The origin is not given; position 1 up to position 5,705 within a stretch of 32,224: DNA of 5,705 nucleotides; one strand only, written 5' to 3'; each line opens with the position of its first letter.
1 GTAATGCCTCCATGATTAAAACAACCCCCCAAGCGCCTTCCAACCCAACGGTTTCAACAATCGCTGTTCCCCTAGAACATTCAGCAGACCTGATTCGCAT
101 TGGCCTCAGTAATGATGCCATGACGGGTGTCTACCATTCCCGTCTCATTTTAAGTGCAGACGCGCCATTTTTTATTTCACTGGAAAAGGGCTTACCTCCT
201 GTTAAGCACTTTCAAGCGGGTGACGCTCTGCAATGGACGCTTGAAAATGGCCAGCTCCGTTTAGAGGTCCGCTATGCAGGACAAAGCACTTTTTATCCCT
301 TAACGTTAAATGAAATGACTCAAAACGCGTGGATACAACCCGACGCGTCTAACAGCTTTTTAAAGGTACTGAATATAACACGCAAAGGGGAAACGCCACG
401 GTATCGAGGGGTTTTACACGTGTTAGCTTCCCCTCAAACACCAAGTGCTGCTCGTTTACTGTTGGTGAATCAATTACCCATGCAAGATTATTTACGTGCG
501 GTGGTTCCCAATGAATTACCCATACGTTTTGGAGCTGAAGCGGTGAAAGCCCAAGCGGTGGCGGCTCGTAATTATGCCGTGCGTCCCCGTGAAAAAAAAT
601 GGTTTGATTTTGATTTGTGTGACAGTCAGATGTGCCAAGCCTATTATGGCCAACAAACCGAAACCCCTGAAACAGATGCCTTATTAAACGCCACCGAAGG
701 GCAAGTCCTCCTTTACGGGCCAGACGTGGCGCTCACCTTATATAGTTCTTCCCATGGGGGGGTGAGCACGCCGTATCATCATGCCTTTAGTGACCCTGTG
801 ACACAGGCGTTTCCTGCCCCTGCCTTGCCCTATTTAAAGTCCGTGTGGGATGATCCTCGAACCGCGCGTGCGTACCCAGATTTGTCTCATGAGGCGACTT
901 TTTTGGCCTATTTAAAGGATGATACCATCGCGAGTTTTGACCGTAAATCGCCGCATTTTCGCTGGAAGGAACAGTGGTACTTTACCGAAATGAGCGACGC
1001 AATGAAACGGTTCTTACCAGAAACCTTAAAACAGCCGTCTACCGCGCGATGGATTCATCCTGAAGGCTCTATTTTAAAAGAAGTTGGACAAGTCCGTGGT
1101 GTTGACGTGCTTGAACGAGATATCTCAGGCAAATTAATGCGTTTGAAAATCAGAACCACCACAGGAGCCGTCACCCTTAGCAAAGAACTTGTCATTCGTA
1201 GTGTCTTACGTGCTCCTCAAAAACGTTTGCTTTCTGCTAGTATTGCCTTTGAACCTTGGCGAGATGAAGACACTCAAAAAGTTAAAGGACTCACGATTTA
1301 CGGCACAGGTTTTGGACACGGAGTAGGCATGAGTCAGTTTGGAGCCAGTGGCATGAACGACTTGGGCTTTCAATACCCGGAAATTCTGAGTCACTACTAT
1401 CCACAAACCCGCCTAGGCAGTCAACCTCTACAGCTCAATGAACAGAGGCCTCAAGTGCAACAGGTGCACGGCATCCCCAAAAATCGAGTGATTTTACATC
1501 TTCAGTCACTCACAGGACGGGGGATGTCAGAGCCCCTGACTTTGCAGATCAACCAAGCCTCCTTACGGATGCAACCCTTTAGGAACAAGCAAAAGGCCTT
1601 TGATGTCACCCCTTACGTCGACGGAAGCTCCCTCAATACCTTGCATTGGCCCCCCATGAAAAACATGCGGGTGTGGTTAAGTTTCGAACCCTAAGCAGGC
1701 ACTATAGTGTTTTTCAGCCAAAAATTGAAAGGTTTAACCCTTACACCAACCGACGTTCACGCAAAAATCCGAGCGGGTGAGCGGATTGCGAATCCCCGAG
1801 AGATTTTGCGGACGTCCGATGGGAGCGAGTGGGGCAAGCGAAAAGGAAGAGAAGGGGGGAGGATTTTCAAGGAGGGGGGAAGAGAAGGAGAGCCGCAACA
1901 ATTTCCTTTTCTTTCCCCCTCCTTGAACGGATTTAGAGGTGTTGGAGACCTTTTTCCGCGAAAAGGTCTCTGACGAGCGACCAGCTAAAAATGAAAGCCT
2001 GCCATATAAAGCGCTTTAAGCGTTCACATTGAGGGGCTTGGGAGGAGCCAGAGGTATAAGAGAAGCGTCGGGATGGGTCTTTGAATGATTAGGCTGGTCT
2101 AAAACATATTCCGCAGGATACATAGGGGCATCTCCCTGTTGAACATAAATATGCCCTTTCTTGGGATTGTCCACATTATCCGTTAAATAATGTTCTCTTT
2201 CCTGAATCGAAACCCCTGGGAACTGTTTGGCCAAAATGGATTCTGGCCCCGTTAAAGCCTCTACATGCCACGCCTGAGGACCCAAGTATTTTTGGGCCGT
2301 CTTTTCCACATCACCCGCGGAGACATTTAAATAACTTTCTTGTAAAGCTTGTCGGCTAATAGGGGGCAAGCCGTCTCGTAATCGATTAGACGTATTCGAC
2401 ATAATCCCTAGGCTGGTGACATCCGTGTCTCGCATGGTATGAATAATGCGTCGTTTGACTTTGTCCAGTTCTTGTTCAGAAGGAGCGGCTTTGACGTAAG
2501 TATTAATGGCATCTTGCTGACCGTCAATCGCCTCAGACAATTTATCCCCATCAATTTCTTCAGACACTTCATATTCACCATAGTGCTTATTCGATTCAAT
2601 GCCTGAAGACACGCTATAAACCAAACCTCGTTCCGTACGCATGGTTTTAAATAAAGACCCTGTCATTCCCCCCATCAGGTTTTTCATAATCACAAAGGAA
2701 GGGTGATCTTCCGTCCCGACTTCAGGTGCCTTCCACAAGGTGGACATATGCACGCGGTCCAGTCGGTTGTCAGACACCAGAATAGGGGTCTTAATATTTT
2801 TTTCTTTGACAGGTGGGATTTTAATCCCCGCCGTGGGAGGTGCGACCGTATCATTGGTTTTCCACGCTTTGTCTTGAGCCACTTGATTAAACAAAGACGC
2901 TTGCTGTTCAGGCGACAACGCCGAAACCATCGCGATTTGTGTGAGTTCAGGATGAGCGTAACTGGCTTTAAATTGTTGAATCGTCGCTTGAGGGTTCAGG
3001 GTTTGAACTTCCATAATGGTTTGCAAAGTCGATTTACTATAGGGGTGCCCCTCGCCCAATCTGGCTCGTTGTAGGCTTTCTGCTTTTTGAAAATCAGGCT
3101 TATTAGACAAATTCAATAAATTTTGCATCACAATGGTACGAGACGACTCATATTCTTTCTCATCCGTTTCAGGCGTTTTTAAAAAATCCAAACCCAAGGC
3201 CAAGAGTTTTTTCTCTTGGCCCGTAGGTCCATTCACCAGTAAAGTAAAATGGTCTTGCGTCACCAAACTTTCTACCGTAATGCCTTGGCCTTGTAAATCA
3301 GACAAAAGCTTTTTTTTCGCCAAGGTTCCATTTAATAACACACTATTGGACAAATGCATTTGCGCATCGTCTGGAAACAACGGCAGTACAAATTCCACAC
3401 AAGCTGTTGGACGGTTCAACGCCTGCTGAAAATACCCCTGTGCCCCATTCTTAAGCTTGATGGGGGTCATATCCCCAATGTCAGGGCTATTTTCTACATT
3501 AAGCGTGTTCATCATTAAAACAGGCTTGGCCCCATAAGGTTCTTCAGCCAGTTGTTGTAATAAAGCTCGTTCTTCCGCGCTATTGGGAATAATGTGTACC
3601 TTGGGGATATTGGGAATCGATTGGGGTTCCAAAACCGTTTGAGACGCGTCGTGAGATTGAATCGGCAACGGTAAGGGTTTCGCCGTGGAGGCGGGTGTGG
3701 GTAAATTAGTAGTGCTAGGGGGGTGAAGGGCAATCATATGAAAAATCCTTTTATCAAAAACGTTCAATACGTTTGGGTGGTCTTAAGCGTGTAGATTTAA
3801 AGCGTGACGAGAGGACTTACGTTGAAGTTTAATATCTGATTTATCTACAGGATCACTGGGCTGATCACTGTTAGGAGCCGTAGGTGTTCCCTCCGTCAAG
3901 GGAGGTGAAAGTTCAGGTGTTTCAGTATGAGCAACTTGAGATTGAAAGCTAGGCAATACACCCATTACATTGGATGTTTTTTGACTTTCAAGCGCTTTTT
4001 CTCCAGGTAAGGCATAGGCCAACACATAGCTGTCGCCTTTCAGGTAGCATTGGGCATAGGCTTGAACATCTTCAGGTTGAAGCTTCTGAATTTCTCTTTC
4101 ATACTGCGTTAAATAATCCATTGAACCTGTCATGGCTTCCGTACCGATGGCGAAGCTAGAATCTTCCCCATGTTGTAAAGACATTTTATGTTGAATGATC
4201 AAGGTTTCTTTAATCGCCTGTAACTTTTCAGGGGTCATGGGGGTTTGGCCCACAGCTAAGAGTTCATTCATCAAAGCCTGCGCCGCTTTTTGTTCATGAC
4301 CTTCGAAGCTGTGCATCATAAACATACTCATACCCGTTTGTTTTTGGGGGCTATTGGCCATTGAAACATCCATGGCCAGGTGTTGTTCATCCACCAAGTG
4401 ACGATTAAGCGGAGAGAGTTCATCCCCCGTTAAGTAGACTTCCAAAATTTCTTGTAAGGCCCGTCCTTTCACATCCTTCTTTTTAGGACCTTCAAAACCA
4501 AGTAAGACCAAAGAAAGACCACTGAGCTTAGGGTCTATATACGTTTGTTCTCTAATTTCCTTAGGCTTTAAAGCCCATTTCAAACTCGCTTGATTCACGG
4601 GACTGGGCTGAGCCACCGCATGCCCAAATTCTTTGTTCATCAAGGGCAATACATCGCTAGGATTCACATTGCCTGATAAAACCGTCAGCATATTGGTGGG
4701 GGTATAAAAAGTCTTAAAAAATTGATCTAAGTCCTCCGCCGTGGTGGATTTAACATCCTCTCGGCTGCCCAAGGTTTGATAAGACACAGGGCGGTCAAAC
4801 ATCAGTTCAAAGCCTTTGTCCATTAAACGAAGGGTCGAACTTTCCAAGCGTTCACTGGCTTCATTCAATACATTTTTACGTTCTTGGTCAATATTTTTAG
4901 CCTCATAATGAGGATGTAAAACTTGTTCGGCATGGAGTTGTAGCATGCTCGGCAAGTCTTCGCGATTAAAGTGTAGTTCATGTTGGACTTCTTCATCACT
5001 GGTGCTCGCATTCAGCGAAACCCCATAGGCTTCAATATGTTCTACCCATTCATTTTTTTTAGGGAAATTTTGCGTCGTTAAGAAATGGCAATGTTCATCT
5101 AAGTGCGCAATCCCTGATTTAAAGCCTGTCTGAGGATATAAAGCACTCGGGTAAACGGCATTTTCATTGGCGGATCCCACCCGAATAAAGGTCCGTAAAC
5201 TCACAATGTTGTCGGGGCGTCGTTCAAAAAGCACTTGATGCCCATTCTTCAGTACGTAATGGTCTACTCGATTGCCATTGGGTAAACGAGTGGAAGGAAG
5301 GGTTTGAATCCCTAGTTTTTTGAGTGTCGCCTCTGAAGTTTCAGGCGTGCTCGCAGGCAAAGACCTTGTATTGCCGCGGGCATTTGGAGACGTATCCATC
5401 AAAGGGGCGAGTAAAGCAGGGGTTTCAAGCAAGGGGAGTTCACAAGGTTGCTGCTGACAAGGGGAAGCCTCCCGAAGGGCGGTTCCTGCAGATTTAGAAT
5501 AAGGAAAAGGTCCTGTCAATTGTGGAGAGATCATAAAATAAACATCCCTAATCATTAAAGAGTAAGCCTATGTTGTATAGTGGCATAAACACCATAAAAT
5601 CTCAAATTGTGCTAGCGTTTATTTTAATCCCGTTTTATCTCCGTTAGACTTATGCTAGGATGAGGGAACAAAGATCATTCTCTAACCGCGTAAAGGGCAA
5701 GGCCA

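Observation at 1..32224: TGA is never used as a terminator: 25 of 25 credible CDSs end in TAA (18) or TAG (7)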

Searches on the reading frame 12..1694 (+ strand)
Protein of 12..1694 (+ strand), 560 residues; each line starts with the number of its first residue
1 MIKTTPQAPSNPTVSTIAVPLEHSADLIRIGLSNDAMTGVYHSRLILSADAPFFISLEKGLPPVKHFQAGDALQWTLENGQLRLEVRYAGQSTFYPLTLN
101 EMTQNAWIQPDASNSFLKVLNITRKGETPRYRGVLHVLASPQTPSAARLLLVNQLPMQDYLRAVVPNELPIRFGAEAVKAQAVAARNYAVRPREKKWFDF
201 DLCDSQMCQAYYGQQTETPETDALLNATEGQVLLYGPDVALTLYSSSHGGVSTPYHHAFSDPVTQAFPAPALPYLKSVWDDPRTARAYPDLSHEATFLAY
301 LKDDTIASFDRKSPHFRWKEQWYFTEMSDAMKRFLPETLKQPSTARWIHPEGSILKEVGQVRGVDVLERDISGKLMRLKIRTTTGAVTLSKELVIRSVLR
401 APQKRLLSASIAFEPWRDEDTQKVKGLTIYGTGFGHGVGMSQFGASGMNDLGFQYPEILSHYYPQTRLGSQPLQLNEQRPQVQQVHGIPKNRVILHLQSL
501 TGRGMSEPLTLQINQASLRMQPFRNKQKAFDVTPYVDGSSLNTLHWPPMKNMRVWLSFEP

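Call 6: search_protein_families(library=pfam, proteins=[window:12-1694:+])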
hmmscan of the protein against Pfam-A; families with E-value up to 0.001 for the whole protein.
window:12-1694:+ (560 aa): 1 family
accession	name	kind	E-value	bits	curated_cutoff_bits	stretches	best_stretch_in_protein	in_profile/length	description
PF08486.15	SpoIID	-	8.4e-24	84.5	23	1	148-235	4-97/97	Stage II sporulation protein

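Call 12: find_encoding_contigs(protein=window:12-1694:+, flank=10000, max_places=6)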
Protein window:12-1694:+ (560 aa): no gene with exactly this product is on record in the collection.

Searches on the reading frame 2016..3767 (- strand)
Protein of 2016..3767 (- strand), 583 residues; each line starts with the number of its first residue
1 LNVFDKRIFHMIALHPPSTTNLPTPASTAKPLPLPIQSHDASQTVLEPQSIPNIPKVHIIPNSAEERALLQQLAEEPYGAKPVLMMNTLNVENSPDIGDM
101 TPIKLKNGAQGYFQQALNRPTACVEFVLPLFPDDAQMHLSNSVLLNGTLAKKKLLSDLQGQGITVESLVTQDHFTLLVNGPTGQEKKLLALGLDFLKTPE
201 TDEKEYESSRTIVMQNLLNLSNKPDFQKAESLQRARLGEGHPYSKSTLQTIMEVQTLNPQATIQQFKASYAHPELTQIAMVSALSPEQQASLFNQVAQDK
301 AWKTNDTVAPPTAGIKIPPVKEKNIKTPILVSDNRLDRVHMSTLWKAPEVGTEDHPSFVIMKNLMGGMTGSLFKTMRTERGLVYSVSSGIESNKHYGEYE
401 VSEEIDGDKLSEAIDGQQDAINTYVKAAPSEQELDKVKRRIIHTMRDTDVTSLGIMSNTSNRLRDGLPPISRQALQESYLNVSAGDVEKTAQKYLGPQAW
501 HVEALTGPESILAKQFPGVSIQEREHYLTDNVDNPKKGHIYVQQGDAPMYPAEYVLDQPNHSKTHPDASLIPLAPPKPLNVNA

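Call 6: search_protein_families(library=pfam, proteins=[window:2016-3767:-])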
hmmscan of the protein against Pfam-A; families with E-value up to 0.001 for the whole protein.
window:2016-3767:- (583 aa): 1 family
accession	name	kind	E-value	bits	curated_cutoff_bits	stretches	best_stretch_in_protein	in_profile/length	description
PF05193.26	Peptidase_M16_C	-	4.3e-17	63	23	1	263-440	7-180/181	Peptidase M16 inactive domain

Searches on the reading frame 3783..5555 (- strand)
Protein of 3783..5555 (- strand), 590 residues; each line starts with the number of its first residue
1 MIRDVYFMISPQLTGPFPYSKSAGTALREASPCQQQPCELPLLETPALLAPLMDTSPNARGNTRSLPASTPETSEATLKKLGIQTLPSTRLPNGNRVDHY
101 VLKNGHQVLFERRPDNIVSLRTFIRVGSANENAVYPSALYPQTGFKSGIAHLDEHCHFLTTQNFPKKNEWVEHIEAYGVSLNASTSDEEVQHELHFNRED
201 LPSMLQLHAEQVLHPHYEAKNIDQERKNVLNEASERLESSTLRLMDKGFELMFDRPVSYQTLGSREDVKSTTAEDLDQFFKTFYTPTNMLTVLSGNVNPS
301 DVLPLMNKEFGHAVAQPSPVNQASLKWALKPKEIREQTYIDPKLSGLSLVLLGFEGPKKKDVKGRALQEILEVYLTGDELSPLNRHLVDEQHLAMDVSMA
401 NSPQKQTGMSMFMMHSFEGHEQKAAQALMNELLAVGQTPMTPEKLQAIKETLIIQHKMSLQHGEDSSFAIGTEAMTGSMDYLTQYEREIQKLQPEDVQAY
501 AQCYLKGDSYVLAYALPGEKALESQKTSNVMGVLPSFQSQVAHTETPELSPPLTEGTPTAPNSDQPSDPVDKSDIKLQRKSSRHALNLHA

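Call 6: search_protein_families(library=pfam, proteins=[window:3783-5555:-])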
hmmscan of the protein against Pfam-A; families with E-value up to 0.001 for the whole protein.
window:3783-5555:- (590 aa): 2 families
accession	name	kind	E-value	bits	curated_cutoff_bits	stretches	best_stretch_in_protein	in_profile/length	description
PF05193.26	Peptidase_M16_C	-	1.4e-22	80.9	23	1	272-452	3-181/181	Peptidase M16 inactive domain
PF00675.25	Peptidase_M16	-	1.1e-16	61.5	22.3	1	109-237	3-120/149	Insulinase (Peptidase family M16)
